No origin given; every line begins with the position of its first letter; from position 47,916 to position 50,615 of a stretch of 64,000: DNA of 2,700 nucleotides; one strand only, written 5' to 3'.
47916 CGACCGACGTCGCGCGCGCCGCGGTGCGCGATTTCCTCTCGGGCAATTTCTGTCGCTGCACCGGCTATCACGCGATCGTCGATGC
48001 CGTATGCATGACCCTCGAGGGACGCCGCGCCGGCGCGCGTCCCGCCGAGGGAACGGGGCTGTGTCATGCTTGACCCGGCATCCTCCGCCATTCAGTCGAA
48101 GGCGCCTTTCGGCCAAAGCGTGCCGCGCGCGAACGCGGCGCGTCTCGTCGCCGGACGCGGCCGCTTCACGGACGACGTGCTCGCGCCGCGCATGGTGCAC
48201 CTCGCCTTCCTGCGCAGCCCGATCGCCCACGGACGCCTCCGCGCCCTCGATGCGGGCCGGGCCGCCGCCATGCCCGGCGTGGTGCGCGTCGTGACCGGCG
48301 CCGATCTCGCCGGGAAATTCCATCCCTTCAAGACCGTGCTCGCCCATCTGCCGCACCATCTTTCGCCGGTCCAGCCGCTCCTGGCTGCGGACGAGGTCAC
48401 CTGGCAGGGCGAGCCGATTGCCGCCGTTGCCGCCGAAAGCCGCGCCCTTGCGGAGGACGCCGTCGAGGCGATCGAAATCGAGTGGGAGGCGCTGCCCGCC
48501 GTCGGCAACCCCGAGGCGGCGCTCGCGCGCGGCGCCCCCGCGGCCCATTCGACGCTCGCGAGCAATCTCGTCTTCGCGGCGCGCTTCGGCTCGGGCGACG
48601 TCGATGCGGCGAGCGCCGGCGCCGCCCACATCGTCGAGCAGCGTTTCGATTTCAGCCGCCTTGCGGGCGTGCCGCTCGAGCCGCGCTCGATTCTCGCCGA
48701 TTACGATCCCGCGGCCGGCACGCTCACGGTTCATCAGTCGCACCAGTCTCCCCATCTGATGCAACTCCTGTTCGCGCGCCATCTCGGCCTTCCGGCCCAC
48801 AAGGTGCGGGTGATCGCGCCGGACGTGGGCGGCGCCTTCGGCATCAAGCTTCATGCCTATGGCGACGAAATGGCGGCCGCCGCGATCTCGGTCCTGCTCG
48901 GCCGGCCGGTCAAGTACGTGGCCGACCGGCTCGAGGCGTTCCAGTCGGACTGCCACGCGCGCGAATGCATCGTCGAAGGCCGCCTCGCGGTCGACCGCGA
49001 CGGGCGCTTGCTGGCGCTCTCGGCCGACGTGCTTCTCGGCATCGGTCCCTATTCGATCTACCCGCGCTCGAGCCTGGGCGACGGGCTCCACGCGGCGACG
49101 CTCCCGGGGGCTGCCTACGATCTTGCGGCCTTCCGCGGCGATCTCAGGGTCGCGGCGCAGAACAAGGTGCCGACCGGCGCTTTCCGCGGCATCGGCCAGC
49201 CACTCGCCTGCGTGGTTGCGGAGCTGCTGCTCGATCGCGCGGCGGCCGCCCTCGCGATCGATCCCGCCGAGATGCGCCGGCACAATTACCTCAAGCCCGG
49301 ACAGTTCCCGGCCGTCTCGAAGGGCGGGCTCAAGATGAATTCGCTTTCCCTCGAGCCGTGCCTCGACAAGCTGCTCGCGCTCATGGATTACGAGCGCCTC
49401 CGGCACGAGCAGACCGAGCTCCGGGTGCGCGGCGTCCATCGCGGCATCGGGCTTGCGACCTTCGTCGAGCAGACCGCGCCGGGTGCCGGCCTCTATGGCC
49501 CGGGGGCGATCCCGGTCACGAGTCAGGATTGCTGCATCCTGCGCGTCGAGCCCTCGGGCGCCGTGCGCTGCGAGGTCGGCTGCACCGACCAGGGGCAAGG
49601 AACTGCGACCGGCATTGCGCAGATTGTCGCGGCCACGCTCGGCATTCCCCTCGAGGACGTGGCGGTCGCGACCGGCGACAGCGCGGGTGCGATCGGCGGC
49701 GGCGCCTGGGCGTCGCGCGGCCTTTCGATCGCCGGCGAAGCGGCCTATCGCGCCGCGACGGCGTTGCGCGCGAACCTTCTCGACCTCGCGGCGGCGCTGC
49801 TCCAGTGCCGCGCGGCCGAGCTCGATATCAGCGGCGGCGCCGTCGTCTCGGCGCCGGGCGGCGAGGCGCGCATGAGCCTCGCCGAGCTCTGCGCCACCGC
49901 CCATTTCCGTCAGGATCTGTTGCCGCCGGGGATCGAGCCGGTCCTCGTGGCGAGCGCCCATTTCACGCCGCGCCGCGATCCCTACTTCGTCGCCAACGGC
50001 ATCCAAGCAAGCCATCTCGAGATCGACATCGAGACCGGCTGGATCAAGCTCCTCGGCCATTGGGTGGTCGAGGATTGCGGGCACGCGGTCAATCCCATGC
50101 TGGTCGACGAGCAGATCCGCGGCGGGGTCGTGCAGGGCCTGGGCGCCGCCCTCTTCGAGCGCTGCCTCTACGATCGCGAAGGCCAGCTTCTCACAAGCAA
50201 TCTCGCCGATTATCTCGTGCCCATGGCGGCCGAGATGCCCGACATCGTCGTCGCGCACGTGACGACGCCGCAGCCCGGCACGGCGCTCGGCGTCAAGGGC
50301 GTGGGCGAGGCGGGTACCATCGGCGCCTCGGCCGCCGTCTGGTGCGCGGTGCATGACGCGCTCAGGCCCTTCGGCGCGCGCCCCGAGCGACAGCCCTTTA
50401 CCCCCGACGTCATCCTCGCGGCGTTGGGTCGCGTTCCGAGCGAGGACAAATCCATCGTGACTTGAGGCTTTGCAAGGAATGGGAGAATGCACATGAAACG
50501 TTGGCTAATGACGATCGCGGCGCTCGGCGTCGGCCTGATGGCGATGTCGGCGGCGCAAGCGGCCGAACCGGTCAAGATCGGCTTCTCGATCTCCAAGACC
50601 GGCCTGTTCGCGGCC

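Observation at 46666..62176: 15.5-kb co-directional N-heterocycle-type catabolic array: two XDH-family Mo-hydroxylase sets, LivK-type ABC importer, two formamidase-like hydrolases, a NicX-like protein and a CoxG-like protein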

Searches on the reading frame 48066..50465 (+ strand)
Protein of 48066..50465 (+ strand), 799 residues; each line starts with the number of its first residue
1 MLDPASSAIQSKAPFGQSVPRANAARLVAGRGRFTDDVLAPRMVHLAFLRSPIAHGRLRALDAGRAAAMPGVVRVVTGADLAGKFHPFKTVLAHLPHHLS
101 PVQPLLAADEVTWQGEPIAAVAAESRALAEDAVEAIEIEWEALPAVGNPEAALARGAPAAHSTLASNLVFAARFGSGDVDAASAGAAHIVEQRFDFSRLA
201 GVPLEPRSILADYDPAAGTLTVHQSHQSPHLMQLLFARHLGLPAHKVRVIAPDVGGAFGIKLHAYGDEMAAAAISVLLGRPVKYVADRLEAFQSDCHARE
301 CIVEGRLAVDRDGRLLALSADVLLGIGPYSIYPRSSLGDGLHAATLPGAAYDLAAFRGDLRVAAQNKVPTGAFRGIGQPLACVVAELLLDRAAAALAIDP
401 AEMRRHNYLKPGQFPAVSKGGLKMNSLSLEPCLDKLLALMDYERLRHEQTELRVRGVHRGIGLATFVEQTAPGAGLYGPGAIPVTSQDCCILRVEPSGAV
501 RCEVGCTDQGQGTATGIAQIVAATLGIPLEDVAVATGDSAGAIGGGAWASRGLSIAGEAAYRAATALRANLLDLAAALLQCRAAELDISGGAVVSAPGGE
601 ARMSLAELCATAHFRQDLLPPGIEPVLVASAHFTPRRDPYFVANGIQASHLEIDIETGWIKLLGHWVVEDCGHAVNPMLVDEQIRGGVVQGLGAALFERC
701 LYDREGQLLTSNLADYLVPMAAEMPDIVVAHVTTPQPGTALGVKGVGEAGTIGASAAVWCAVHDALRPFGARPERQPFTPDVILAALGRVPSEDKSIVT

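Call 6: search_protein_families(library=pfam, proteins=[window:48066-50465:+])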
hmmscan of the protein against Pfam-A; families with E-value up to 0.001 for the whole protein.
window:48066-50465:+ (799 aa): 3 families
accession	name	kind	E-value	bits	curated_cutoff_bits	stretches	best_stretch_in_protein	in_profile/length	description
PF20256.3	MoCoBD_2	-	2.6e-72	244.2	27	1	435-725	1-283/283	Molybdopterin cofactor-binding domain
PF02738.23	MoCoBD_1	-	1.8e-68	230.7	27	1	162-408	3-244/244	Molybdopterin cofactor-binding domain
PF01315.27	Ald_Xan_dh_C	-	6.6e-26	91.2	31.3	1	30-144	2-110/110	Aldehyde oxidase and xanthine dehydrogenase, a/b hammerhead domain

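Call 7: search_protein_families(library=ncbifam, proteins=[window:48066-50465:+])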
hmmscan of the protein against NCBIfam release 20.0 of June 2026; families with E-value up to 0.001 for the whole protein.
window:48066-50465:+ (799 aa): 13 families
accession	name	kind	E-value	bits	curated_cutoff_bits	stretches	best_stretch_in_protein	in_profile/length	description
NF041018.1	glyceraldDH_alpha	equivalog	4.4e-150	501.5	790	1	16-783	4-740/741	glyceraldehyde dehydrogenase subunit alpha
NF040766.1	CODH_aero_grp5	exception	2.7e-147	492.2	950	1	14-766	4-767/785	aerobic carbon-monoxide dehydrogenase large subunit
TIGR02416.1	CO_dehy_Mo_lg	equivalog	6.5e-139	464.4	991.15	1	25-780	3-764/770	aerobic carbon-monoxide dehydrogenase large subunit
NF043082.1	XdhA_XDHase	equivalog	6.2e-122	408.2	780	1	16-786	2-751/758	xanthine dehydrogenase subunit XdhA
NF007426.0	PRK09970.1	equivalog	7.1e-118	394.7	916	1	14-780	5-748/761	xanthine dehydrogenase molybdenum-binding subunit XdhA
TIGR03194.1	4hydrxCoA_A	equivalog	2.8e-117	393.1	994.55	1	19-787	1-746/746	4-hydroxybenzoyl-CoA reductase subunit alpha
TIGR03196.1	pucD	equivalog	5.9e-87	292.8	783.65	1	19-766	7-740/763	xanthine dehydrogenase subunit D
NF045668.1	pterin_aldehy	equivalog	1.3e-76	258.5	1100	2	15-567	175-714/905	molybdopterin-dependent aldehyde oxidoreductase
TIGR03313.1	Se_sel_red_Mo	hypoth_equivalog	1.8e-75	254.3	1101.9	2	168-788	353-950/951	molybdopterin-dependent oxidoreductase Mo/Fe-S-binding subunit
TIGR02965.1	xanthine_xdhB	equivalog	3.8e-75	253.5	849.5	1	17-788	3-755/758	xanthine dehydrogenase molybdopterin binding subunit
TIGR03311.1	Se_dep_XDH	equivalog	1.1e-67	228.8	830.45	2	10-582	157-687/848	selenium-dependent xanthine dehydrogenase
NF041671.1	peri_hyde_PaoC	equivalog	3.5e-57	194.3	1180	1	12-788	15-732/735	aldehyde oxidoreductase molybdenum-binding subunit PaoC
TIGR02969.1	mam_aldehyde_ox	subfamily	3.1e-37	127.7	1912.3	2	10-541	571-1070/1330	aldehyde oxidase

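Call 30: search_solved_structures(query=window:48066-50465:+, max_evalue=1e-30)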
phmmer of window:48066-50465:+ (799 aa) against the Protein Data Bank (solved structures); distinct sequences matched with E-value up to 1e-30: 39.
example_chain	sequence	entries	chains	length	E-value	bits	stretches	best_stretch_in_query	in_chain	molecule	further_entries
1t3q_B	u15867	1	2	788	1.5e-141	476.6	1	12-789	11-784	quinoline 2-oxidoreductase large subunit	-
8uem_A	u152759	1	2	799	1.1e-133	450.6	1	4-787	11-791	Carbon monoxide dehydrogenase (Large chain), CoxL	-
1ffu_B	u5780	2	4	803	2.5e-113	383.2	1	13-778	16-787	CUTL, MOLYBDOPROTEIN OF CARBON MONOXIDE DEHYDROGENASE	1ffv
1zxi_B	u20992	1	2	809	1.3e-102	347.8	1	15-768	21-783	Carbon monoxide dehydrogenase large chain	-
1n5w_B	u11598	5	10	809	1.8e-102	347.3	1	15-768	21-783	Carbon monoxide dehydrogenase large chain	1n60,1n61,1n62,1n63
7dqx_A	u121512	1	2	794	2.6e-97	330.3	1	12-785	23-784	6-hydroxypseudooxynicotine dehydrogenase complex subunit gamma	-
4zoh_A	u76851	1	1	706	4.3e-79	270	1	16-767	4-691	Putative oxidoreductase molybdopterin-binding subunit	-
1rm6_A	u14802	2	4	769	9e-77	262.4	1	15-786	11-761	4-hydroxybenzoyl-CoA reductase alpha subunit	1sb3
1sij_A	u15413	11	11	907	5.6e-52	180.4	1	15-533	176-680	Aldehyde oxidoreductase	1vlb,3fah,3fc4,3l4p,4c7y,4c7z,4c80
1dgj_A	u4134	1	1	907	1.2e-51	179.3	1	15-562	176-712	ALDEHYDE OXIDOREDUCTASE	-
2w55_B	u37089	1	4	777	3.5e-48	167.8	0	16-422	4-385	XANTHINE DEHYDROGENASE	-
1jro_B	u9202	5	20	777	4.3e-48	167.5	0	16-422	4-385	xanthine dehydrogenase, chain B | XANTHINE DEHYDROGENASE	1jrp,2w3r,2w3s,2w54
5y6q_C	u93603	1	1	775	1.2e-42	149.5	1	18-781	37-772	Aldehyde oxidase large subunit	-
3hrd_A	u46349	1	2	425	7.6e-40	140.3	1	16-445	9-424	Nicotinate dehydrogenase large molybdopterin subunit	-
2e1q_A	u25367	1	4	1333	7.5e-39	137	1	15-771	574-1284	Xanthine dehydrogenase/oxidase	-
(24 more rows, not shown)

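Call 52: find_homologous_proteins(query=window:48066-50465:+, max_evalue=1e-30)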
Query window:48066-50465:+ (799 aa): 3581 proteins with E <= 1e-30 among 8000 candidates; the best 120 are listed.
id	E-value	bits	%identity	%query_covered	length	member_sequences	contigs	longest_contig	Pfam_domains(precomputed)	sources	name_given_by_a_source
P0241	0.0e+0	1762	100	100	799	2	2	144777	PF02738.24,PF20256.4,PF01315.28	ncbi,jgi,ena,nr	ncbi:MAG TPA: xanthine dehydrogenase family protein molybdopterin-binding subunit [Alphaproteobacter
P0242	0.0e+0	1193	68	98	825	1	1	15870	PF02738.24,PF20256.4,PF01315.28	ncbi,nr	ncbi:MAG: xanthine dehydrogenase family protein [Rhodospirillales bacterium]|nr:xanthine dehydrogena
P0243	0.0e+0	1186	67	98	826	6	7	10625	PF02738.24,PF20256.4,PF01315.28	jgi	jgi:aerobic carbon-monoxide dehydrogenase large subunit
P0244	0.0e+0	1182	67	98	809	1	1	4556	PF02738.24,PF20256.4,PF01315.28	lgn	-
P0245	0.0e+0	1160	67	97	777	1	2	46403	PF02738.24,PF20256.4,PF01315.28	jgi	-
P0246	0.0e+0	1160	67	96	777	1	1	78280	PF02738.24,PF20256.4,PF01315.28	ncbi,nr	ncbi:MAG TPA: xanthine dehydrogenase family protein molybdopterin-binding subunit [Stellaceae bacter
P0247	0.0e+0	1157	67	97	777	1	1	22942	PF02738.24,PF20256.4,PF01315.28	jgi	-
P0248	0.0e+0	1151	66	98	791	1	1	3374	PF02738.24,PF20256.4,PF01315.28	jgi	jgi:aerobic carbon-monoxide dehydrogenase large subunit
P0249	0.0e+0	1133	66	98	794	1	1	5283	PF02738.24,PF20256.4,PF01315.28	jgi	jgi:aerobic carbon-monoxide dehydrogenase large subunit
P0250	0.0e+0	1117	66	98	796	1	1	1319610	PF02738.24,PF20256.4,PF01315.28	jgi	jgi:aerobic carbon-monoxide dehydrogenase large subunit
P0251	0.0e+0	1082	61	97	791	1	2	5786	PF02738.24,PF20256.4,PF01315.28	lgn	-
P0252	0.0e+0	1066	60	98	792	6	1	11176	PF02738.24,PF20256.4,PF01315.28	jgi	jgi:aerobic carbon-monoxide dehydrogenase large subunit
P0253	0.0e+0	1055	63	98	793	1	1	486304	PF02738.24,PF20256.4,PF01315.28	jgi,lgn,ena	-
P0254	0.0e+0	1052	60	99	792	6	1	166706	PF02738.24,PF20256.4,PF01315.28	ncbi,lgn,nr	ncbi:MAG TPA: xanthine dehydrogenase family protein molybdopterin-binding subunit [Xanthobacteraceae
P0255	0.0e+0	1050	62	97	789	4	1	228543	PF02738.24,PF20256.4,PF01315.28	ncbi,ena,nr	ncbi:MAG TPA: xanthine dehydrogenase family protein molybdopterin-binding subunit [Alphaproteobacter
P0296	2.5e-271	921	58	97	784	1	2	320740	PF02738.24,PF20256.4,PF01315.28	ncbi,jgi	ncbi:MAG TPA: xanthine dehydrogenase family protein molybdopterin-binding subunit [Alphaproteobacter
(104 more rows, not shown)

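Call 53: find_encoding_contigs(protein=P0246, flank=10000, max_places=2)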
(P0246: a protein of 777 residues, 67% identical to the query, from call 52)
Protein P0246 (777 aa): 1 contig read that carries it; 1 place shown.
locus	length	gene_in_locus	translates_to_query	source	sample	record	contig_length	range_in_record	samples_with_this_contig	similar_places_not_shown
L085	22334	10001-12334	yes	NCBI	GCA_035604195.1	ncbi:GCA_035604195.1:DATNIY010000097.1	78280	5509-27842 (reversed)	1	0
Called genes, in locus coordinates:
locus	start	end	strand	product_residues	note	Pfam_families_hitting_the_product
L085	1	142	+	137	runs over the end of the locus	-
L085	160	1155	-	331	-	-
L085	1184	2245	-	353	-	PF02900:LigB, PF07746:LigA (weak)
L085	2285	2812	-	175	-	PF00190:Cupin_1 (weak), PF07883:Cupin_2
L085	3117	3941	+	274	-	PF00005:ABC_tran, PF13304:AAA_21 (faint)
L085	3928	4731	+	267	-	PF00528:BPD_transp_1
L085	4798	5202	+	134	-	PF00903:Glyoxalase, PF13669:Glyoxalase_4 (weak)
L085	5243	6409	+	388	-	PF13378:MR_MLE_C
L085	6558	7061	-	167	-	PF13577:SnoaL_4, PF00866:Ring_hydroxyl_B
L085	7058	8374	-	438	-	PF00355:Rieske, PF00848:Ring_hydroxyl_A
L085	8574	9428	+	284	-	PF00941:FAD_binding_5, PF03450:CO_deh_flav_C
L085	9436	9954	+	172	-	PF00111:Fer2 (weak), PF01799:Fer2_2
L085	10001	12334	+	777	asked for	PF01315:Ald_Xan_dh_C, PF02738:MoCoBD_1, PF20256:MoCoBD_2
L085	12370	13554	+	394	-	PF13433:Peripla_BP_5, PF13458:Peripla_BP_6, PF01094:ANF_receptor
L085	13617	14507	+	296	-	PF02653:BPD_transp_2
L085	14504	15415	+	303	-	PF02653:BPD_transp_2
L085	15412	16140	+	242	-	PF00005:ABC_tran, PF12399:BCA_ABC_TP_C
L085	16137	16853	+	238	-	PF00005:ABC_tran, PF13555:AAA_29 (faint), PF13304:AAA_21 (faint)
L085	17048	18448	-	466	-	PF03972:MmgE_PrpD_N, PF19305:MmgE_PrpD_C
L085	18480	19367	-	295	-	-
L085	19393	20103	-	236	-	PF00857:Isochorismatase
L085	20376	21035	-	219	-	PF04191:PEMT, PF04140:ICMT, PF01222:ERG4_ERG24 (weak)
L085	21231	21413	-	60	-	-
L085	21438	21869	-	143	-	-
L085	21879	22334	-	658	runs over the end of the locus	PF00724:Oxidored_FMN, PF00890:FAD_binding_2 (weak), PF03486:HI0933_like (weak), PF07992:Pyr_redox_2, PF12831:FAD_oxidored (weak), PF13450:NAD_binding_8, PF13738:Pyr_redox_3 (weak), PF00070:Pyr_redox (weak), +2 more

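Call 54: find_encoding_contigs(protein=P0250, flank=10000, max_places=2)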
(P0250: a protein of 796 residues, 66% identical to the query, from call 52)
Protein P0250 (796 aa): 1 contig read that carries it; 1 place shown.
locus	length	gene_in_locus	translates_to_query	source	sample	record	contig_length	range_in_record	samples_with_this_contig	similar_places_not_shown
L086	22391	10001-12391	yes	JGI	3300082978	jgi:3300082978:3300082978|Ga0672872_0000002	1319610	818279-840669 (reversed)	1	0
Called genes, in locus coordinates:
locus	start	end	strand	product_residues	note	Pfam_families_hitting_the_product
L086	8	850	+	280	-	PF13578:Methyltransf_24 (faint)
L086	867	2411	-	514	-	PF13432:TPR_16, PF00515:TPR_1, PF07719:TPR_2, PF13424:TPR_12, PF13414:TPR_11, PF14559:TPR_19, PF00515:TPR_1, PF13432:TPR_16, +20 more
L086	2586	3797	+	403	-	PF07690:MFS_1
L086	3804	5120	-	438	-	PF13432:TPR_16, PF14559:TPR_19, PF13432:TPR_16, PF00515:TPR_1, PF13424:TPR_12, PF14559:TPR_19, PF13432:TPR_16, PF13371:TPR_9, +16 more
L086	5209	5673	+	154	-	PF08327:AHSA1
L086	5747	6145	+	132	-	PF00903:Glyoxalase, PF13669:Glyoxalase_4, PF18029:Glyoxalase_6 (weak)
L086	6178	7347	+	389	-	PF13378:MR_MLE_C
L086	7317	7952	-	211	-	PF00440:TetR_N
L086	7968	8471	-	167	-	PF13577:SnoaL_4, PF00866:Ring_hydroxyl_B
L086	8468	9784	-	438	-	PF00355:Rieske, PF00848:Ring_hydroxyl_A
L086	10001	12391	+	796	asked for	PF01315:Ald_Xan_dh_C, PF02738:MoCoBD_1, PF20256:MoCoBD_2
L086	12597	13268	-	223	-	PF00005:ABC_tran, PF13304:AAA_21 (faint)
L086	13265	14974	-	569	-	PF02653:BPD_transp_2, PF00005:ABC_tran, PF13304:AAA_21 (faint)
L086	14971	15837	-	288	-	PF02653:BPD_transp_2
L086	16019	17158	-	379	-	PF13433:Peripla_BP_5 (weak), PF13458:Peripla_BP_6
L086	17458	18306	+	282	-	PF18928:DUF5677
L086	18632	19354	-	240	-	PF00392:GntR, PF07729:FCD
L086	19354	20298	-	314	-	PF12974:Phosphonate-bd (weak)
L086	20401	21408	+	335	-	PF03401:TctC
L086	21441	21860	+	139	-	PF07978:NIPSNAP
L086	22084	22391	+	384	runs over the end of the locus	-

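Call 55: find_encoding_contigs(protein=P0245, flank=10000, max_places=2)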
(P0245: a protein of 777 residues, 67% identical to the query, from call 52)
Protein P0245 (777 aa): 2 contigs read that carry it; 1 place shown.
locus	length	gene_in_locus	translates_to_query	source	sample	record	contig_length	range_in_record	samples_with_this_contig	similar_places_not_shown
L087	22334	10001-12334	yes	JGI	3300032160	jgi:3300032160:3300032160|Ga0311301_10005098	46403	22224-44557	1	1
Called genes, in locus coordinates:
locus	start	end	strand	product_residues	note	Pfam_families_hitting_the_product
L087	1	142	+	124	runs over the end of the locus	-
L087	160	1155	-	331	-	-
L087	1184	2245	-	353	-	PF02900:LigB, PF07746:LigA (weak)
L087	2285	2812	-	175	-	PF00190:Cupin_1 (weak), PF07883:Cupin_2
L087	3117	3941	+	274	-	PF00005:ABC_tran, PF13304:AAA_21 (faint)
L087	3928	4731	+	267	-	PF00528:BPD_transp_1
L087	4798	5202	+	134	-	PF00903:Glyoxalase, PF13669:Glyoxalase_4 (weak)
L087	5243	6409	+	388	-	PF13378:MR_MLE_C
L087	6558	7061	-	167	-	PF13577:SnoaL_4, PF00866:Ring_hydroxyl_B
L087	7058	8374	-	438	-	PF00355:Rieske, PF00848:Ring_hydroxyl_A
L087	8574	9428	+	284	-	PF00941:FAD_binding_5, PF03450:CO_deh_flav_C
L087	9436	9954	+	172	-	PF00111:Fer2 (weak), PF01799:Fer2_2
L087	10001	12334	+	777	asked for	PF01315:Ald_Xan_dh_C, PF02738:MoCoBD_1, PF20256:MoCoBD_2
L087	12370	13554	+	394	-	PF13433:Peripla_BP_5, PF13458:Peripla_BP_6, PF01094:ANF_receptor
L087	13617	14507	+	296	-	PF02653:BPD_transp_2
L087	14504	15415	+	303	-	PF02653:BPD_transp_2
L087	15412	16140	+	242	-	PF00005:ABC_tran, PF12399:BCA_ABC_TP_C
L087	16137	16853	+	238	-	PF00005:ABC_tran, PF13555:AAA_29 (faint), PF13304:AAA_21 (faint)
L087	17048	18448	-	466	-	PF03972:MmgE_PrpD_N, PF19305:MmgE_PrpD_C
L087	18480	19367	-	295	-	-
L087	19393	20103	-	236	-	PF00857:Isochorismatase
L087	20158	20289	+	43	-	-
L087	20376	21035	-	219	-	PF04191:PEMT, PF04140:ICMT, PF01222:ERG4_ERG24 (weak)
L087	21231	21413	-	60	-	-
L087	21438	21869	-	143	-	-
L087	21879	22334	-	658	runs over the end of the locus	PF00724:Oxidored_FMN, PF00890:FAD_binding_2 (weak), PF03486:HI0933_like (weak), PF07992:Pyr_redox_2, PF12831:FAD_oxidored (weak), PF13450:NAD_binding_8, PF13738:Pyr_redox_3 (weak), PF00070:Pyr_redox (weak), +2 more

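Call 63: find_encoding_contigs(protein=P0296, flank=10000, max_places=2)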
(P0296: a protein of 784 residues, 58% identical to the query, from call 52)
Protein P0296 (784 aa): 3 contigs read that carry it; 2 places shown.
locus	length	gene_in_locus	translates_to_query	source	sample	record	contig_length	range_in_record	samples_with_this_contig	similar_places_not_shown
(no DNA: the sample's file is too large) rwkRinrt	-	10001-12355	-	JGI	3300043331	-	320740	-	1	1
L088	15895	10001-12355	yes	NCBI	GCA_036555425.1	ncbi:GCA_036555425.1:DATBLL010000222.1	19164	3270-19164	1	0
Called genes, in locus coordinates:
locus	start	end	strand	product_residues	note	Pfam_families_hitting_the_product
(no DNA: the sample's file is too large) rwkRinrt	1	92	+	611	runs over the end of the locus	PF02538:Hydantoinase_B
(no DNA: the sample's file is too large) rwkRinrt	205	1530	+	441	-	PF00355:Rieske, PF00848:Ring_hydroxyl_A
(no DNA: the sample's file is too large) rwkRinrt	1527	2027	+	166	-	PF00866:Ring_hydroxyl_B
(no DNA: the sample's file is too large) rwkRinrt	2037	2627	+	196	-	PF00440:TetR_N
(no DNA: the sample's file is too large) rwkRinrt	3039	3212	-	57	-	-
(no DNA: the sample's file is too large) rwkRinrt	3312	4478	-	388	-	PF13378:MR_MLE_C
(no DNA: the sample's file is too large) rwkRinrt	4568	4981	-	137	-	PF00903:Glyoxalase, PF13669:Glyoxalase_4, PF18029:Glyoxalase_6 (weak)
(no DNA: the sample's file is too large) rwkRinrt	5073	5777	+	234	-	-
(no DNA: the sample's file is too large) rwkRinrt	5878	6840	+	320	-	PF03480:DctP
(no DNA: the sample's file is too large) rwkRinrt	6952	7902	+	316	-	PF03480:DctP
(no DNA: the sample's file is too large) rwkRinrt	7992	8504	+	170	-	PF04290:DctQ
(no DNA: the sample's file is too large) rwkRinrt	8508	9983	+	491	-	PF06808:DctM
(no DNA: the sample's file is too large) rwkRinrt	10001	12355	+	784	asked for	PF01315:Ald_Xan_dh_C, PF02738:MoCoBD_1, PF20256:MoCoBD_2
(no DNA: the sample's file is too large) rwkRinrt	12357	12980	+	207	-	PF09347:DUF1989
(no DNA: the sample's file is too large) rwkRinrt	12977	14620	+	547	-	PF00501:AMP-binding, PF13193:AMP-binding_C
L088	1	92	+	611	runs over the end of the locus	PF02538:Hydantoinase_B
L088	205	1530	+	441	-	PF00355:Rieske, PF00848:Ring_hydroxyl_A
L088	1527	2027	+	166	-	PF00866:Ring_hydroxyl_B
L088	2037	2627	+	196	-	PF00440:TetR_N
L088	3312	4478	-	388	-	PF13378:MR_MLE_C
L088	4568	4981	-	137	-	PF00903:Glyoxalase, PF13669:Glyoxalase_4, PF18029:Glyoxalase_6 (weak)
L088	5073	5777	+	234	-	-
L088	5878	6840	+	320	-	PF03480:DctP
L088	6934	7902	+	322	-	PF03480:DctP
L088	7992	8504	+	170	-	PF04290:DctQ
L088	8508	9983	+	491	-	PF06808:DctM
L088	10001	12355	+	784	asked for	PF01315:Ald_Xan_dh_C, PF02738:MoCoBD_1, PF20256:MoCoBD_2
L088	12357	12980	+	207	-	PF09347:DUF1989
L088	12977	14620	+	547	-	PF00501:AMP-binding, PF13193:AMP-binding_C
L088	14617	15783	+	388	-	PF22691:Thiolase_C_1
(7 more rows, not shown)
